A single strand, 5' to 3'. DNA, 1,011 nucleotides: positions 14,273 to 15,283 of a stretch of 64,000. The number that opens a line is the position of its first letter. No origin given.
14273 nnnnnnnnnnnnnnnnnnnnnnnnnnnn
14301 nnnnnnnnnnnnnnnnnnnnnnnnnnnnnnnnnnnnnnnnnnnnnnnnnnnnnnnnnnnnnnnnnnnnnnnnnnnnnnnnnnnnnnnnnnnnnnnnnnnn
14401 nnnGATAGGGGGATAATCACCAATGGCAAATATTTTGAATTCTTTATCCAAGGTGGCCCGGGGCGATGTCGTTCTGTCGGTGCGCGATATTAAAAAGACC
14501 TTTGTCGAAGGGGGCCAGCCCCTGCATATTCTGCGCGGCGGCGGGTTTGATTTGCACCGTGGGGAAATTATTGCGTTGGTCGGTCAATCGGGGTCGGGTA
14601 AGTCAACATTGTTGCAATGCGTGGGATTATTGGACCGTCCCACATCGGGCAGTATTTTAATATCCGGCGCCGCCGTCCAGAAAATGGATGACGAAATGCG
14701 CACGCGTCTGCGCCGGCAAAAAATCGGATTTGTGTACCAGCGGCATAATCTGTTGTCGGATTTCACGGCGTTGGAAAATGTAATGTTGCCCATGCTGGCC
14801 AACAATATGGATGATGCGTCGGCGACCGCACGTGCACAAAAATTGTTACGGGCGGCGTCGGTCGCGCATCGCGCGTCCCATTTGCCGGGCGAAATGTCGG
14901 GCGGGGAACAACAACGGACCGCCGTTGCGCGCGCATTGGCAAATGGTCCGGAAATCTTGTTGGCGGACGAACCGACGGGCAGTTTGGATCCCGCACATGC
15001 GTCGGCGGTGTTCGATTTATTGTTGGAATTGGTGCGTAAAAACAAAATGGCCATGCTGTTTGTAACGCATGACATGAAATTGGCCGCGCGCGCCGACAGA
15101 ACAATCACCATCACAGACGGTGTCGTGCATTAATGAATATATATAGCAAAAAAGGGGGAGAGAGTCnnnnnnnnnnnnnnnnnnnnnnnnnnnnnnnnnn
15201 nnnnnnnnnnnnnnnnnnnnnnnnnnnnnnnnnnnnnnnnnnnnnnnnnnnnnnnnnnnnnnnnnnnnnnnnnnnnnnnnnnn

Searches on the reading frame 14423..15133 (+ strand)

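Call 9: search_protein_families(library=pfam, proteins=[window:14423-15133:+], max_evalue=0.01)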
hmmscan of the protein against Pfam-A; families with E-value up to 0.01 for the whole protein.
window:14423-15133:+ (236 aa): 11 families
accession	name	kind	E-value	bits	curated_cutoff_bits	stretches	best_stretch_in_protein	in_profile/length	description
PF00005.33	ABC_tran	-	8.6e-33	114.3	25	1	41-185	5-136/137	ABC transporter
PF13304.12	AAA_21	-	2.3e-07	31.6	27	1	49-71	1-23/304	AAA domain, putative AbiEii toxin, Type IV TA system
PF02463.25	SMC_N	-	2.5e-05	24.2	40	1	49-231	26-212/220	RecF/RecN/SMC N terminal domain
PF13191.12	AAA_16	-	4.8e-05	24.3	32.6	1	45-206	22-126/167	AAA ATPase domain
PF13555.12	AAA_29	-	0.00019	21.6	27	1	42-65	17-40/61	P-loop containing region of AAA domain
PF13401.12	AAA_22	-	0.0025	18.6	27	1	47-71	5-29/130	AAA domain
PF20703.3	nSTAND1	-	0.0035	17.5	27.1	0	45-74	31-59/379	Novel STAND NTPase 1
PF03193.22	RsgA_GTPase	-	0.0059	16.9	30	0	46-65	105-124/174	RsgA GTPase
PF05729.18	NACHT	-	0.0073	16.6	26.7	0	49-66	2-19/167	NACHT domain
PF13481.12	AAA_25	-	0.0081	16.2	27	0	44-66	30-52/195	AAA domain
PF13476.12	AAA_23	-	0.0084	17.2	27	0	48-68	20-40/201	AAA domain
